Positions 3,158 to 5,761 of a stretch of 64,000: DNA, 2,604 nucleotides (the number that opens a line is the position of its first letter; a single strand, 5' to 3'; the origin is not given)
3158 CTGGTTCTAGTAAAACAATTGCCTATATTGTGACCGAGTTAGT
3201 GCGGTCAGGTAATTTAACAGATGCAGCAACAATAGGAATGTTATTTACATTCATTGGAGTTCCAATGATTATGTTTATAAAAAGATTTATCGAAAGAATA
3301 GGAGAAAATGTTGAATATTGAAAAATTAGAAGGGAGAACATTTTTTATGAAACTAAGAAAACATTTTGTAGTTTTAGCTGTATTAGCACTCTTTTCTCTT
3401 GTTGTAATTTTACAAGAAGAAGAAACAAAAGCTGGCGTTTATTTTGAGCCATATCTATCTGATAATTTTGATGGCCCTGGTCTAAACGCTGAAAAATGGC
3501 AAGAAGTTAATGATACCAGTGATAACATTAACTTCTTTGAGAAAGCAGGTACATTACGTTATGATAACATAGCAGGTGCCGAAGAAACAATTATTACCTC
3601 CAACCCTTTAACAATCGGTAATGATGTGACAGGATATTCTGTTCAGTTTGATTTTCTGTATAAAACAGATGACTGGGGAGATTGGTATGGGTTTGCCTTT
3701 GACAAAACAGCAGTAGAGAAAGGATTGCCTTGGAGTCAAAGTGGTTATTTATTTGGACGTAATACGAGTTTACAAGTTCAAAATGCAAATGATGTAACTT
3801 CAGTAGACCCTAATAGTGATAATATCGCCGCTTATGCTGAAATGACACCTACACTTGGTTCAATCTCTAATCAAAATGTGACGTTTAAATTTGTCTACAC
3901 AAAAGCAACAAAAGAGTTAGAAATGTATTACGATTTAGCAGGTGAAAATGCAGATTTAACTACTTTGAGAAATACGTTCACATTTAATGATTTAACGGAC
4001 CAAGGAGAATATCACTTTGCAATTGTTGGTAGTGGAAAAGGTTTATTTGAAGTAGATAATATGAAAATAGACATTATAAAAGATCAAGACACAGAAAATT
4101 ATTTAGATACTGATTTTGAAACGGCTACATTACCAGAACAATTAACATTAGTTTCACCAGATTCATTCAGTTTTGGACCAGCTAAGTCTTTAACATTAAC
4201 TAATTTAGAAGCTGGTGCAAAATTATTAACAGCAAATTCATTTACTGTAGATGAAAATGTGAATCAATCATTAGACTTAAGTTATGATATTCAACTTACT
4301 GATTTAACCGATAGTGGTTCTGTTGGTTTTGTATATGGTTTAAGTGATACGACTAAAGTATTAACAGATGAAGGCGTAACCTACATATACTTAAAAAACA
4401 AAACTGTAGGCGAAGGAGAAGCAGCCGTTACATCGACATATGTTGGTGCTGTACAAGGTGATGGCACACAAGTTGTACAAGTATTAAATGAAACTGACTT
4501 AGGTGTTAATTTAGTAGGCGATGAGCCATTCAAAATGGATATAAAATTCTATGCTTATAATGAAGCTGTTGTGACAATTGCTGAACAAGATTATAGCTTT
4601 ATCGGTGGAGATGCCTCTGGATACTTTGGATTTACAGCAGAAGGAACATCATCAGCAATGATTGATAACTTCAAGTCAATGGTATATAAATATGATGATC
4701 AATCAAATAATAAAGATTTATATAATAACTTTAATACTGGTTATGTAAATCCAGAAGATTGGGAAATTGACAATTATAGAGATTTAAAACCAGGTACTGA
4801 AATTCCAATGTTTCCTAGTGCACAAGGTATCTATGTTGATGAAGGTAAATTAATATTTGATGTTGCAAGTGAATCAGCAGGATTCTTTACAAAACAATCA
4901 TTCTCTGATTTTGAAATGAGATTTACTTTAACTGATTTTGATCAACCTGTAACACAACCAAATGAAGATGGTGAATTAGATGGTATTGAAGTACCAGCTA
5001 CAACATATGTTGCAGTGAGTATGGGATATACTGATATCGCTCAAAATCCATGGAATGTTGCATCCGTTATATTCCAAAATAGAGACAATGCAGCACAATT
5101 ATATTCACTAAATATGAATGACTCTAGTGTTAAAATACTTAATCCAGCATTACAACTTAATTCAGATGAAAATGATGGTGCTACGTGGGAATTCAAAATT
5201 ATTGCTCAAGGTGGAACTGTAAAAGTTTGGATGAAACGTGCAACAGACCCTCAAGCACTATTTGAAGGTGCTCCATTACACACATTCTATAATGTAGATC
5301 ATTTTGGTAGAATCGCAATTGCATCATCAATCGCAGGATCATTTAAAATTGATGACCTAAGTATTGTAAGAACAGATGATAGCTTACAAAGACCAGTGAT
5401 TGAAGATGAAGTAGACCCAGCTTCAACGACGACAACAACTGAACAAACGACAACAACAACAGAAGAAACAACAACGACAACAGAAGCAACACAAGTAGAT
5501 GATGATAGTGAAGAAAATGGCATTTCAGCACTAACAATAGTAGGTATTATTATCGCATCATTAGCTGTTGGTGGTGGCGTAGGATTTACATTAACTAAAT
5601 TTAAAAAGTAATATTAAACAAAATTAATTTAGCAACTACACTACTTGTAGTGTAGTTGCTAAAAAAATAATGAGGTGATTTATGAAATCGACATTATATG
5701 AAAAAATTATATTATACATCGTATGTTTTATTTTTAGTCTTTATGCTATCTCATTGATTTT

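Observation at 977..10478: ABC sugar-uptake operon interrupted by, and followed by, surface proteins with C-terminal TM anchors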

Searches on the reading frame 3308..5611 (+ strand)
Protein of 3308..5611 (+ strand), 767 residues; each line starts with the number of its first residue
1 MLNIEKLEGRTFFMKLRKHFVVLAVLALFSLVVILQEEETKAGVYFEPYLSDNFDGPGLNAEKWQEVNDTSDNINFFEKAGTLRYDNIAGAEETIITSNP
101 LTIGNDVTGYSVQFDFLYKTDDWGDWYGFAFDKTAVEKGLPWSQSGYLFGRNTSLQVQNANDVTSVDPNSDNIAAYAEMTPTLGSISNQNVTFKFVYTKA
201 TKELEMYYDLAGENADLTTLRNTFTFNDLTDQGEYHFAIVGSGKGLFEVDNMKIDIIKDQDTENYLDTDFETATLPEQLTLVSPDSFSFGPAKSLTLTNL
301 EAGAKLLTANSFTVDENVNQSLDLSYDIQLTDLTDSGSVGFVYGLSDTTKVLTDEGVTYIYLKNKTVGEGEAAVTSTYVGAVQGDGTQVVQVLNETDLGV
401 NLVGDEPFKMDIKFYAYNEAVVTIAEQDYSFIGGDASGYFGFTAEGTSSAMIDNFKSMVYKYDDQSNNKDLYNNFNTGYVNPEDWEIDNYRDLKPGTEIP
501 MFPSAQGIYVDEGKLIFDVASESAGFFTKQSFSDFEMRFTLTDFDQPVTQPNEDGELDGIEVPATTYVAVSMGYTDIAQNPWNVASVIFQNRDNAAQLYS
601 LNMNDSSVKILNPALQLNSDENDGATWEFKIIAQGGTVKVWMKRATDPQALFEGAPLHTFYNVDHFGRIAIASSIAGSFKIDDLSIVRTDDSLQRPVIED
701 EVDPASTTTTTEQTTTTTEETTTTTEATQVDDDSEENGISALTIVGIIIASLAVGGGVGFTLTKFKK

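Call 3: search_protein_families(library=pfam, proteins=[window:3308-5611:+], max_evalue=0.1)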
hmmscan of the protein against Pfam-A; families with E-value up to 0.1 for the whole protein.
window:3308-5611:+ (767 aa): 1 family
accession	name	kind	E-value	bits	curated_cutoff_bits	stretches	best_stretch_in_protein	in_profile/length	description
PF05808.16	Podoplanin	-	0.0083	16.9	30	1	690-755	46-116/135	Podoplanin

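Call 8: search_protein_families(library=ncbifam, proteins=[window:3344-5611:+], max_evalue=0.1)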
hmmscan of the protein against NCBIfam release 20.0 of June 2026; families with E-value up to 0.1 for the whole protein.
window:3344-5611:+ (755 aa): 0 families

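Call 9: search_solved_structures(query=window:3344-5611:+, max_evalue=10)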
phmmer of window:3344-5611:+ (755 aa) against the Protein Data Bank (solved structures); distinct sequences matched with E-value up to 10: 1.
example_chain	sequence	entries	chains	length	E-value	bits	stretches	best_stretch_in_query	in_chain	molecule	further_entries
9fp6_A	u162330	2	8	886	1.9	9.9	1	503-606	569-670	NRC2a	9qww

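Call 11: find_homologous_proteins(query=window:3344-5611:+, max_evalue=0.001)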
Query window:3344-5611:+ (755 aa): 12 proteins with E <= 0.001 among 8000 candidates.
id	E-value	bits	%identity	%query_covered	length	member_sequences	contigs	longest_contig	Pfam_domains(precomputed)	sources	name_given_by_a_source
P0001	0.0e+0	1681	100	100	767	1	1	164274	-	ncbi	-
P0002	1.0e-225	769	52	91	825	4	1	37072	-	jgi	jgi:hypothetical protein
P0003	6.5e-217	740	51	91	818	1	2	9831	PF16403.12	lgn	-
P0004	9.8e-210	717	48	95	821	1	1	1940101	PF16403.12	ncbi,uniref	ncbi:hypothetical protein ACAG96_06995 [Candidatus Izemoplasma sp. B36]|uniref:hypothetical protein 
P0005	2.1e-208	712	50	92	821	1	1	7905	-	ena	-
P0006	2.1e-206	706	49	92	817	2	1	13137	-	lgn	-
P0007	1.7e-205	703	50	88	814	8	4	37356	-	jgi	jgi:hypothetical protein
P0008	1.4e-203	696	49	91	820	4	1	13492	-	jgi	jgi:hypothetical protein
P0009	1.4e-185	637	46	92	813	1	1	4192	-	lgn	-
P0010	6.6e-174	598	45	92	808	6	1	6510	-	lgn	-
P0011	2.2e-161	557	41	92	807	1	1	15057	-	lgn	-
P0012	1.1e-157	545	41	92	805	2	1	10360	-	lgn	-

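Call 13: find_encoding_contigs(protein=P0004, flank=10000, max_places=3)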
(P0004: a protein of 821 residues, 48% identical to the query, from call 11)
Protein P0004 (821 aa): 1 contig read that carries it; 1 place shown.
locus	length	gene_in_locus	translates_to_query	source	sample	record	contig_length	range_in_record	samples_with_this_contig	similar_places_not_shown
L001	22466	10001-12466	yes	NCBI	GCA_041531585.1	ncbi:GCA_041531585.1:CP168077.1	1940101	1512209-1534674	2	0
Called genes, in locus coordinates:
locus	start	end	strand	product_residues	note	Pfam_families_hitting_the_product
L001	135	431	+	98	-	PF04014:MazE_antitoxin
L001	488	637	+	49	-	-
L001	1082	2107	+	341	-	PF00356:LacI, PF00532:Peripla_BP_1, PF13407:Peripla_BP_4, PF13377:Peripla_BP_3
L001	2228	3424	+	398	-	PF06134:RhaA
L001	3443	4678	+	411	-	PF00596:Aldolase_II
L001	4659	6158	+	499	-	PF00370:FGGY_N, PF02782:FGGY_C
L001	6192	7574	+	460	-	PF02449:Glyco_hydro_42 (weak)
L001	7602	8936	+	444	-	PF01547:SBP_bac_1, PF13416:SBP_bac_8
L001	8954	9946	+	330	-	PF00528:BPD_transp_1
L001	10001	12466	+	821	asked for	PF16403:Bact_surface_Ig-like (faint)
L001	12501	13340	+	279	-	PF00528:BPD_transp_1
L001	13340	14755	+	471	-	PF02449:Glyco_hydro_42 (weak)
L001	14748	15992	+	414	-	-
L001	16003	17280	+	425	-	-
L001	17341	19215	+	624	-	PF16126:DUF4838 (weak)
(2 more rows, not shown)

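Call 14: find_encoding_contigs(protein=P0002, flank=10000, max_places=3)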
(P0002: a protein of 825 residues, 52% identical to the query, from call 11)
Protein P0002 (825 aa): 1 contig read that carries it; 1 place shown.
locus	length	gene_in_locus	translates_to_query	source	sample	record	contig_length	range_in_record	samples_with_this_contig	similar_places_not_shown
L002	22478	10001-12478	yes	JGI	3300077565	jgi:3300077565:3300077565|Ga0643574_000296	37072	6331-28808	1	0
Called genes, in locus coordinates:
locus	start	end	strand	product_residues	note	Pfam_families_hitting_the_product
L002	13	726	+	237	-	PF01738:DLH (weak), PF20434:BD-FAE, PF07859:Abhydrolase_3, PF00326:Peptidase_S9 (faint)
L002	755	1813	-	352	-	PF01208:URO-D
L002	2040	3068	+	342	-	PF00356:LacI, PF00532:Peripla_BP_1, PF13407:Peripla_BP_4 (weak), PF13377:Peripla_BP_3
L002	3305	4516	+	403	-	PF06134:RhaA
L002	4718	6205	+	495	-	PF00370:FGGY_N, PF02782:FGGY_C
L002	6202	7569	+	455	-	-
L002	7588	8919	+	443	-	PF01547:SBP_bac_1, PF13416:SBP_bac_8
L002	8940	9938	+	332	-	PF00528:BPD_transp_1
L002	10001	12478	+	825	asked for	-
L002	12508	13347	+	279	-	PF00528:BPD_transp_1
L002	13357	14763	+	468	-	PF02449:Glyco_hydro_42 (weak)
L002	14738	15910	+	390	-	-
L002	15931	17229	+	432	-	-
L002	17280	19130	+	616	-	-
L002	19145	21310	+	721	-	PF08531:Bac_rhamnosid_N, PF05592:Bac_rhamnosid, PF17389:Bac_rhamnosid6H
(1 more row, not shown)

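Call 35: predict_structure(alignment_id=A1)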
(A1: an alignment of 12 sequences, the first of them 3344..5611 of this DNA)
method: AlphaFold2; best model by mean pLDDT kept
length: 755 residues; sequences in the alignment: 12
mean_pLDDT: 76.7   pTM: 0.62
mean pLDDT of the five models: 76.7, 76.3, 73.6, 69.9, 69.5
residues with pLDDT >= 90: 225; 70-90: 323; 50-70: 110; < 50: 97
segments of 3 or more residues with pLDDT < 50: 1-6, 17-28, 680-755
pLDDT, mean of each block of 10 residues (from residue 1): 52 54 42 83 82 91 87 72 93 92 84 82 81 79 73 65 59 79 94 91 87 86 90 81 94 93 91 83 90 94 86 93 89 94 96 83 92 95 91 88 89 88 92 91 89 80 83 78 60 85 80 86 90 78 72 78 73 75 64 55 63 85 85 80 78 86 74 78 37 38 27 27 29 33 35 35
secondary structure, 60 per line:
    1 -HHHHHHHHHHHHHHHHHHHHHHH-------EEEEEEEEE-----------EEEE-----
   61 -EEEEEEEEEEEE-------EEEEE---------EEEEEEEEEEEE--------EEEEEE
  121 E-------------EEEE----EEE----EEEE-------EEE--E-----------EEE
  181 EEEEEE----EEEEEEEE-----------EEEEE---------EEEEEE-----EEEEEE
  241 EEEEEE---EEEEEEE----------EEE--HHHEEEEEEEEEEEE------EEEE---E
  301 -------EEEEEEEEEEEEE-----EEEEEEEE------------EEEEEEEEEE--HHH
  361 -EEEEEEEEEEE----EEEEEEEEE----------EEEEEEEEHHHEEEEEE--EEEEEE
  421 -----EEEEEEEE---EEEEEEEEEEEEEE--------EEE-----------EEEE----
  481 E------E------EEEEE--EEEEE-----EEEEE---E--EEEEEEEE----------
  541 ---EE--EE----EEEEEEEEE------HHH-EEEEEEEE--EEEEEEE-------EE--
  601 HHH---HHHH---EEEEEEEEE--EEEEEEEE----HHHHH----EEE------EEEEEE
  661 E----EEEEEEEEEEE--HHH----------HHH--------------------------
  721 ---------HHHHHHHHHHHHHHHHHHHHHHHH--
elements in order (helices of 4 or more, strands of 3 or more residues): H2-24 E32-40 E52-55 E62-73 E81-85 E95-106 E115-121 E135-138 E143-145 E150-153 E161-163 E178-186 E191-198 E210-214 E224-229 E235-246 E250-256 E267-269 E275-286 E293-296 E308-320 E326-333 E346-355 E362-372 E377-385 E396-403 E407-412 E415-420 E426-433 E437-450 E459-461 E473-476 E495-499 E502-506 E512-516 E523-530 E554-562 E573-580 E583-589 H607-610 E614-622 E625-632 H637-641 E646-648 E655-661 E666-676 H730-753

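Call 37: search_protein_representatives(alignment_id=A1)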
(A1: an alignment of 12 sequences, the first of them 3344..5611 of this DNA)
Query: 12 sequences, 817 profile positions. Proteins with E-value up to 0.001 (for the whole library): 2537; up to 1e-10: 478; up to 1e-30: 40. The best 150 are listed.
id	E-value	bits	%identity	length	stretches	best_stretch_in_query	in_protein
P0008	0.0e+00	1325.3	-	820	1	1-814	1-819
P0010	0.0e+00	1250.2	-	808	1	5-817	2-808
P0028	2.7e-290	981.8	-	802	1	10-810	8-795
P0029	6.9e-134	464.4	-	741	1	49-443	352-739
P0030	4.5e-122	425.3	-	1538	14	694-780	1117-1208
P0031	2.7e-118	412.8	-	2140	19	692-777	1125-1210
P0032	6.7e-93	328.8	-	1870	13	705-778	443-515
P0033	8.9e-87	308.6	-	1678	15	690-779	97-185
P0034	2.0e-85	304.1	-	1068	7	693-790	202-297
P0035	4.6e-71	256.6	-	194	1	5-179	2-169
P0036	1.7e-61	225.0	-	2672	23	723-786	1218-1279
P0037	1.8e-61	224.9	-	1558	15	691-793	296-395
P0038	4.6e-59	216.9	-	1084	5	694-778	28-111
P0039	2.3e-57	211.3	-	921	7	695-776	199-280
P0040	1.4e-56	208.7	-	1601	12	724-782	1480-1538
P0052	3.6e-41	157.7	-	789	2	237-695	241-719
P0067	4.1e-30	121.1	-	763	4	241-533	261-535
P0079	2.7e-28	115.2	-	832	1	284-816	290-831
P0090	5.9e-27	110.7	-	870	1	287-816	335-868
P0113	4.8e-23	97.8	-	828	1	214-800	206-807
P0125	2.7e-21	92.0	-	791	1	7-783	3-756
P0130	4.0e-21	91.4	-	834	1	218-813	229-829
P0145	6.3e-20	87.5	-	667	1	227-759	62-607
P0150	9.6e-20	86.8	-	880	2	221-529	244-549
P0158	1.8e-19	85.9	-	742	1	1-683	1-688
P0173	1.4e-18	83.0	-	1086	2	496-679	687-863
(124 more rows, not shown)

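Call 40: search_protein_families(library=ncbifam, proteins=[P0052, P0079, P0090, P0113, P0125, P0130, P0158, P0067, P0002], max_evalue=1)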
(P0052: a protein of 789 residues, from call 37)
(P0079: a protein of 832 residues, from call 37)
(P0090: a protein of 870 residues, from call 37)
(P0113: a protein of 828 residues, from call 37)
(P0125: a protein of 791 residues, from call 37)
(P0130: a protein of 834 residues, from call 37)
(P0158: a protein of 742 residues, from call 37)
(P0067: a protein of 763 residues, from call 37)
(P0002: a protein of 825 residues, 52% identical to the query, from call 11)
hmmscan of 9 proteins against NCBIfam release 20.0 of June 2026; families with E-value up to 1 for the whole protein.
P0052 (789 aa): 2 families
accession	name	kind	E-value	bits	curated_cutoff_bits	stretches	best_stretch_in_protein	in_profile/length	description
NF001194.0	PRK00159.1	equivalog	0.079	13.1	102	1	723-768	12-55/87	cell division protein CrgA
NF052650.1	YknW_fam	equivalog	0.089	12.3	110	1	730-780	73-123/213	YknW family membrane protein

P0079 (832 aa): 2 families
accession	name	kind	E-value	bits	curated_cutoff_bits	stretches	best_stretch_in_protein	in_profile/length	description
NF041894.1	MXAN_6652_fam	equivalog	0.037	13.6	200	1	773-820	141-196/203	MXAN_6652 family MXYO-CTERM-anchored protein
TIGR03769.1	P_ac_wall_RPT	domain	0.044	14.3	30.9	1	756-786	10-38/41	TIGR03769 domain-containing protein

P0090 (870 aa): 1 family
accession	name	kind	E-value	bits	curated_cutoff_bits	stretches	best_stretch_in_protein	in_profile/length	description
NF004748.0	PRK06079.1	equivalog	0.039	13.2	362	1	292-362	9-75/252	enoyl-ACP reductase FabI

P0113 (828 aa): 0 families

P0125 (791 aa): 3 families
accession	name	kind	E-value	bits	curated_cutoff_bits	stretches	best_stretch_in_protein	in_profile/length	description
NF012211.1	tand_rpt_95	domain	9.7e-10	38.3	90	1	660-729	18-86/98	tandem-95 repeat protein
TIGR01965.1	VCBS_repeat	domain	0.00028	21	15.5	1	656-711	1-57/99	VCBS domain-containing protein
NF053819.1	EF0750_LPXTG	subfamily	0.17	12.4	47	1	705-788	18-103/105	EF2685/EF0750 family sortase-dependent surface protein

P0130 (834 aa): 1 family
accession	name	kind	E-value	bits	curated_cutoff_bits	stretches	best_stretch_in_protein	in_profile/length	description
TIGR03769.1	P_ac_wall_RPT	domain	0.048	14.2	30.9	1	762-793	10-39/41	TIGR03769 domain-containing protein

P0158 (742 aa): 0 families

P0067 (763 aa): 0 families

P0002 (825 aa): 0 families

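Call 41: search_protein_families(library=pfam, proteins=[P0052, P0079, P0090, P0113, P0125, P0130, P0158, P0067, P0002], max_evalue=0.01)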
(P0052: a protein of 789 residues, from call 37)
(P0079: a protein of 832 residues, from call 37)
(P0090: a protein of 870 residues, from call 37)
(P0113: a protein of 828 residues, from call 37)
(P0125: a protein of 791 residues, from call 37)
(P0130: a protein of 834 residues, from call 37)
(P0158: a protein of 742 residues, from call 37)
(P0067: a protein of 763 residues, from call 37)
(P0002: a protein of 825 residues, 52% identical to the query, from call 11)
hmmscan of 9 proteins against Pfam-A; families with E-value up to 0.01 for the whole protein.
P0052 (789 aa): 0 families

P0079 (832 aa): 1 family
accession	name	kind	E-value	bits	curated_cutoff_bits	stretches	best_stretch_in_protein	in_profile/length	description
PF11008.14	DUF2846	-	0.0012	19.3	34.3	1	727-772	18-58/92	Protein of unknown function (DUF2846)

P0090 (870 aa): 0 families

P0113 (828 aa): 0 families

P0125 (791 aa): 3 families
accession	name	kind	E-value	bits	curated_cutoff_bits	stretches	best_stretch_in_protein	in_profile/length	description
PF17963.7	Big_9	-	1.1e-10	42.7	23.6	1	636-725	2-88/89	Bacterial Ig domain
PF17892.7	Cadherin_5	-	1.3e-07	31.8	26.5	1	640-728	15-98/98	Cadherin-like domain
PF17803.7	Cadherin_4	-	1.4e-07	32.4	25.1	1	633-694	9-71/71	Bacterial cadherin-like domain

P0130 (834 aa): 1 family
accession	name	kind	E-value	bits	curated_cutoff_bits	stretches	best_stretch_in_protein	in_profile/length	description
PF22433.2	MtxA_IG-like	-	0.0092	16.3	26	0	729-790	17-81/83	Magnetotaxis protein MtxA, Immunoglobulin-like domain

P0158 (742 aa): 1 family
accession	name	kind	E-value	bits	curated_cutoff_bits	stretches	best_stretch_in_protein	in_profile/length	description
PF04519.19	Bactofilin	-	0.0082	16.8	27.9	0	429-471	5-47/98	Polymer-forming cytoskeletal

P0067 (763 aa): 0 families

P0002 (825 aa): 2 families
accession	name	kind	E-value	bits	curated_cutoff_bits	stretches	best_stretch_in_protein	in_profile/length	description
PF16403.11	Bact_surface_Ig-like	-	0.00082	19.8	27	1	698-771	1-69/71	Bacterial surface protein, Ig-like domain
PF18981.6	InlK_D3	-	0.0084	16.6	25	0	727-772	30-74/75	Internalin K domain (D3/D4)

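Call 44: find_encoding_contigs(protein=P0113, flank=8000, max_places=3)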
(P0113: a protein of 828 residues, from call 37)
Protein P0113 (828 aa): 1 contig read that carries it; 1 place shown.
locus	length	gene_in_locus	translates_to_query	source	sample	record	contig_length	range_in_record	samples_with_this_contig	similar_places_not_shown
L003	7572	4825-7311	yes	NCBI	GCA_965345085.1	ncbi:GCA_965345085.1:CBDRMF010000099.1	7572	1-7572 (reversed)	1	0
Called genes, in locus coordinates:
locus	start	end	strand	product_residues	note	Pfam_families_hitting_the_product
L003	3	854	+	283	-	?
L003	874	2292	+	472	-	-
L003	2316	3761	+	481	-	PF01547:SBP_bac_1, PF13416:SBP_bac_8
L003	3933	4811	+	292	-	PF00528:BPD_transp_1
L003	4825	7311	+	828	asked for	-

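Call 47: find_encoding_contigs(protein=P0130, flank=8000, max_places=3)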
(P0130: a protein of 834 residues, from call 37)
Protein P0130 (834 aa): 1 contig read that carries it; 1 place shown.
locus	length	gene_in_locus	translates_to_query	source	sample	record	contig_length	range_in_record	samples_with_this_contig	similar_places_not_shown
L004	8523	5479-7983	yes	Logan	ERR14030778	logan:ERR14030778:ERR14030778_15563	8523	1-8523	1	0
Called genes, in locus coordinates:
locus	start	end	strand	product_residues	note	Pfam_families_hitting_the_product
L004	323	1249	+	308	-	PF00165:HTH_AraC (faint), PF12833:HTH_18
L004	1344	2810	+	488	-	-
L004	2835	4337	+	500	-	PF01547:SBP_bac_1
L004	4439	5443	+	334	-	PF00528:BPD_transp_1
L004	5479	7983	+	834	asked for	-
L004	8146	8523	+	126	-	?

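Call 48: find_encoding_contigs(protein=P0052, flank=8000, max_places=3)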
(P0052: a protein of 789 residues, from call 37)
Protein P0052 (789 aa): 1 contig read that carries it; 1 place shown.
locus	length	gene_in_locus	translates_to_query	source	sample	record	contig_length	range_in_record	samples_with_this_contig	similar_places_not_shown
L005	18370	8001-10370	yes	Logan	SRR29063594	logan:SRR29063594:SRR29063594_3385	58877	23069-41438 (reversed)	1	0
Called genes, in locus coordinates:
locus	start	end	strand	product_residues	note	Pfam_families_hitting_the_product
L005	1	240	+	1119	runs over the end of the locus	PF02449:Glyco_hydro_42 (faint)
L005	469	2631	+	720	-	PF02449:Glyco_hydro_42 (faint)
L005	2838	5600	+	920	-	-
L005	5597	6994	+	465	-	-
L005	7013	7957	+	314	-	PF00528:BPD_transp_1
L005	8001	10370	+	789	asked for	-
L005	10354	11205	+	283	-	PF00528:BPD_transp_1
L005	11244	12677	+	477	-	-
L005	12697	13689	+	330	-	PF00657:Lipase_GDSL, PF13472:Lipase_GDSL_2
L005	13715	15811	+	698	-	PF05592:Bac_rhamnosid, PF17389:Bac_rhamnosid6H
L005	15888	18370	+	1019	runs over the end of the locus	PF17132:Glyco_hydro_106 (faint)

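Call 49: find_encoding_contigs(protein=P0125, flank=8000, max_places=3)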
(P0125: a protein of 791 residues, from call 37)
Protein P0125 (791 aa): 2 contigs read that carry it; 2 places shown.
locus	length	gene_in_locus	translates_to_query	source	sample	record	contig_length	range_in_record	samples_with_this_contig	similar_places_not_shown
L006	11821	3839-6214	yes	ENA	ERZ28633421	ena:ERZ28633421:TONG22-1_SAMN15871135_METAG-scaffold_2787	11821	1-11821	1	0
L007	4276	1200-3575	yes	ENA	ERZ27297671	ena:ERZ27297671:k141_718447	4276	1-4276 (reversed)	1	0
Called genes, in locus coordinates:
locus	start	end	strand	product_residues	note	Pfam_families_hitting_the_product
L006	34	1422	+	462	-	PF01547:SBP_bac_1, PF13416:SBP_bac_8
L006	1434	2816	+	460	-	-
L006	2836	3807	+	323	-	PF00528:BPD_transp_1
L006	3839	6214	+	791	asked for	PF17803:Cadherin_4, PF17892:Cadherin_5, PF17963:Big_9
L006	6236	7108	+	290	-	PF00528:BPD_transp_1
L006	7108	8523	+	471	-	-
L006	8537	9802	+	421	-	PF03442:CBM_X2 (weak)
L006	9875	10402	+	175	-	-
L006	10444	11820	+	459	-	?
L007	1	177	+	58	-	?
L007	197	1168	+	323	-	PF00528:BPD_transp_1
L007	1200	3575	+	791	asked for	PF17803:Cadherin_4, PF17892:Cadherin_5, PF17963:Big_9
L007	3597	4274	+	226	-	?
